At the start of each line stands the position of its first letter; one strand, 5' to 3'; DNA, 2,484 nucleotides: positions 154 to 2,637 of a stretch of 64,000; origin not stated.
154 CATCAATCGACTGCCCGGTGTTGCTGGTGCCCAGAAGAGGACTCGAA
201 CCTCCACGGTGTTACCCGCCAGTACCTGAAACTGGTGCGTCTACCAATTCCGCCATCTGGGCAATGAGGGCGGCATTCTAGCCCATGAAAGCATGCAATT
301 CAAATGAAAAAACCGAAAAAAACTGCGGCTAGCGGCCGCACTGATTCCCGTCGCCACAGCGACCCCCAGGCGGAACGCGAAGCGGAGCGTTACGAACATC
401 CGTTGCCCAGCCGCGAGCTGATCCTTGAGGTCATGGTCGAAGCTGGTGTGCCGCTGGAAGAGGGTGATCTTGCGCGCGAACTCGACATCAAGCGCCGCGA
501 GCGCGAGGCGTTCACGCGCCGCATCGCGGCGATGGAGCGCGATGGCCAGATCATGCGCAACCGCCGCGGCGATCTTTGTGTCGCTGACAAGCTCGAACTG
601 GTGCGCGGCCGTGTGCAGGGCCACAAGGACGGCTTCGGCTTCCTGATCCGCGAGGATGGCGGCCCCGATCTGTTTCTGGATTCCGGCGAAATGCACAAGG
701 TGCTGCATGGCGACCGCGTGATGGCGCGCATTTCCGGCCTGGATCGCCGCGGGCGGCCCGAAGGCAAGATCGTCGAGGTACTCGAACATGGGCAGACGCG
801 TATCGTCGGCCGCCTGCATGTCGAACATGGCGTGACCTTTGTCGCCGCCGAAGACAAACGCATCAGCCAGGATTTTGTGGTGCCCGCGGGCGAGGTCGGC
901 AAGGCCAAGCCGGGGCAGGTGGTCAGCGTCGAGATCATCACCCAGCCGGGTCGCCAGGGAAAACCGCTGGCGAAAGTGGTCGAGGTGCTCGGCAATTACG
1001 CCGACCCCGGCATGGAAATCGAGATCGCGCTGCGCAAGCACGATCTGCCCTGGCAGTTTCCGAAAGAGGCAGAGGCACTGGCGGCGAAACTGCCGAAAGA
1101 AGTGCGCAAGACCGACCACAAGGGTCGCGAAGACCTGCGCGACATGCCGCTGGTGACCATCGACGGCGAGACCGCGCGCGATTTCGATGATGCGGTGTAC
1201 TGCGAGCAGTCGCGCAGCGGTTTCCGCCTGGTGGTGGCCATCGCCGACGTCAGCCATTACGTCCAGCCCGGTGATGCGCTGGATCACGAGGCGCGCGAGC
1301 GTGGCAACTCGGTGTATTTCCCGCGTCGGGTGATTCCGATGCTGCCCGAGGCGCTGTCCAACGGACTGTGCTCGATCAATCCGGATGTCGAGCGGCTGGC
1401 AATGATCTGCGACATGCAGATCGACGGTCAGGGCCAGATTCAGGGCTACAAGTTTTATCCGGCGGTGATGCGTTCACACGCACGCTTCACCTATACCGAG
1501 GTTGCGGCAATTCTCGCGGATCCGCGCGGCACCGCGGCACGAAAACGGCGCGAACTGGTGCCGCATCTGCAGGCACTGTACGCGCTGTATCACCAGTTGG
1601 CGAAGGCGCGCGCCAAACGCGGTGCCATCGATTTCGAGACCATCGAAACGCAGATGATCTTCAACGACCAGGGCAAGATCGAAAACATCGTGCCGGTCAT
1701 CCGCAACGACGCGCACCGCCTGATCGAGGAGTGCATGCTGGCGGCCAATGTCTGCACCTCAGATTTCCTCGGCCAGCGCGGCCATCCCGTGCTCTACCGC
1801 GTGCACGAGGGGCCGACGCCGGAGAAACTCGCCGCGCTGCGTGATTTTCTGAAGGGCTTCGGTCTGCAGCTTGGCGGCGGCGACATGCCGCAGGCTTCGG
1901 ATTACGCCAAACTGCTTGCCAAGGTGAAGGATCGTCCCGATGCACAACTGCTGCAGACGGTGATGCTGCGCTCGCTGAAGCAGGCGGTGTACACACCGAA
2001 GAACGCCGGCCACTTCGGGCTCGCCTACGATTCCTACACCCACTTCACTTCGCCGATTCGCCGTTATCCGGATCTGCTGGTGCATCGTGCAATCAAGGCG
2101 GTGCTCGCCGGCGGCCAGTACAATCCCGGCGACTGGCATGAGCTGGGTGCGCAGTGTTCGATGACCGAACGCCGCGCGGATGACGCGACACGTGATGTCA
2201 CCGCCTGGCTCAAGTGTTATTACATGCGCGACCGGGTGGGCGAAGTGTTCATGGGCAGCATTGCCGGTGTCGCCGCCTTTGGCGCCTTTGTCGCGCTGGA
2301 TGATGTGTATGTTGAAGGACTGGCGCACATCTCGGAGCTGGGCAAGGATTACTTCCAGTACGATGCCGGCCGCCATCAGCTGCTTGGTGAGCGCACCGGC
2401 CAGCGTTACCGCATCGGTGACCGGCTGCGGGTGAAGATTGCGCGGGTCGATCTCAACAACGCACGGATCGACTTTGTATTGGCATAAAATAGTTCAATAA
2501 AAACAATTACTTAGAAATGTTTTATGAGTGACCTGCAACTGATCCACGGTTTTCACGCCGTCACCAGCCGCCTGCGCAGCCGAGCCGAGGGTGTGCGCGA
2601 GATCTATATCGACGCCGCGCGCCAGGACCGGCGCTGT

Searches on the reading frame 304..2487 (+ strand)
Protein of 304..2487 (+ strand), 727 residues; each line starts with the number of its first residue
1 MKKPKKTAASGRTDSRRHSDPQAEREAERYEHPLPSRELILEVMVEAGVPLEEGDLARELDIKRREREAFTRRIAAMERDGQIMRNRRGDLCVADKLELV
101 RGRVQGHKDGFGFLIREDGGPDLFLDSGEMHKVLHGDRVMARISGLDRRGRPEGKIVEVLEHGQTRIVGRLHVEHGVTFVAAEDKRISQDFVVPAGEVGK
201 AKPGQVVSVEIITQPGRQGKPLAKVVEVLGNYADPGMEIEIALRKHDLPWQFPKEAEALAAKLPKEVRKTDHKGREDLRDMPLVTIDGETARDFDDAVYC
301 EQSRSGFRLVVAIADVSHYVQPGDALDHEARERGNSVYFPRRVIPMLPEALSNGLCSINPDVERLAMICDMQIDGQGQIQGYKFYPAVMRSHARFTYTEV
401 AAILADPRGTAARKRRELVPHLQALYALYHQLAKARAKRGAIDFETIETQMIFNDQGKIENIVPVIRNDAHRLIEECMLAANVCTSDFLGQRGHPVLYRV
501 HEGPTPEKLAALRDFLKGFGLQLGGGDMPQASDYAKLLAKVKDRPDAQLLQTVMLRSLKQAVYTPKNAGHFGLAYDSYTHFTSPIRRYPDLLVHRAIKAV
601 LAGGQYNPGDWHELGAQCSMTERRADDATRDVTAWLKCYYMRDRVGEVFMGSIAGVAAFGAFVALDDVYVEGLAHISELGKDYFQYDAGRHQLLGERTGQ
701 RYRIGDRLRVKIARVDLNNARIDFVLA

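Call 20: search_protein_families(library=pfam, proteins=[window:304-2487:+], max_evalue=0.000001)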
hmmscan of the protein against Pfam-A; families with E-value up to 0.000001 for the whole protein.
window:304-2487:+ (727 aa): 4 families
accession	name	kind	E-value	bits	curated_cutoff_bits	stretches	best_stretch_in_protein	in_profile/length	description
PF00773.25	RNB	-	1.1e-112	377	29.3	1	275-602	1-325/326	RNB domain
PF17876.7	CSD2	-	5.3e-30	103.8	26.2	1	179-253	1-74/74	Cold shock domain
PF08206.17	OB_RNB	-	1.2e-22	79.8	24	1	102-159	1-58/58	Ribonuclease B OB domain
PF00575.29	S1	-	2.1e-12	47.7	22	1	643-724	2-71/74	S1 RNA binding domain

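Call 50: find_encoding_contigs(protein=window:304-2487:+, flank=10000, max_places=2)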
Protein window:304-2487:+ (727 aa): 6 contigs read that carry it; 2 places shown.
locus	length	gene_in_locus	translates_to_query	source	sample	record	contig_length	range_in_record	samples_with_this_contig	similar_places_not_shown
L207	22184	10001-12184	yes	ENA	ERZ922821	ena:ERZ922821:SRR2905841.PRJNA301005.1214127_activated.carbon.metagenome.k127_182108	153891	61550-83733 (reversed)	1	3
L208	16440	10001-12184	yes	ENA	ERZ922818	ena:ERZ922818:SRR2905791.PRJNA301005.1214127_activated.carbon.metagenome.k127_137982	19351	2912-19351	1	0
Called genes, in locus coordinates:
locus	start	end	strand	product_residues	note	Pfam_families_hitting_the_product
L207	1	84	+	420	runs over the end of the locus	PF13393:tRNA-synt_His, PF00587:tRNA-synt_2b, PF03129:HGTP_anticodon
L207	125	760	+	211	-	PF09976:TPR_21, PF13432:TPR_16 (faint), PF14559:TPR_19 (faint)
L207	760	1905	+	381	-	PF13570:Beta-prop_ACSF4, PF01011:PQQ (faint), PF13360:PQQ_2, PF13570:Beta-prop_ACSF4 (weak)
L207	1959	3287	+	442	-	PF00005:ABC_tran (faint), PF00350:Dynamin_N (faint), PF01926:MMR_HSR1, PF02421:FeoB_N, PF01926:MMR_HSR1, PF02421:FeoB_N, PF00009:GTP_EFTU, PF14714:KH_dom-like, +8 more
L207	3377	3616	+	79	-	PF17209:Hfq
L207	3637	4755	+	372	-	PF13167:GTP-bdg_N, PF16360:GTP-bdg_M, PF02421:FeoB_N, PF01926:MMR_HSR1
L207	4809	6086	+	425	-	PF12221:HflK_N, PF01145:Band_7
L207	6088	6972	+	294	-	PF01145:Band_7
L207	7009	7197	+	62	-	PF09838:DUF2065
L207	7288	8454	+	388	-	PF13393:tRNA-synt_His, PF27460:HisZ_C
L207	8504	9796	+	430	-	PF00709:Adenylsucc_synt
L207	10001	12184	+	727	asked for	PF08206:OB_RNB, PF17876:CSD2, PF00773:RNB, PF00575:S1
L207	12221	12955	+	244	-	PF08032:SpoU_sub_bind, PF00588:SpoU_methylase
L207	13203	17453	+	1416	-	PF05860:TPS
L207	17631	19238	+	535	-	PF07244:POTRA (faint), PF08479:POTRA_2, PF03865:ShlB, PF01103:Omp85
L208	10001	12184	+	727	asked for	PF08206:OB_RNB, PF17876:CSD2, PF00773:RNB, PF00575:S1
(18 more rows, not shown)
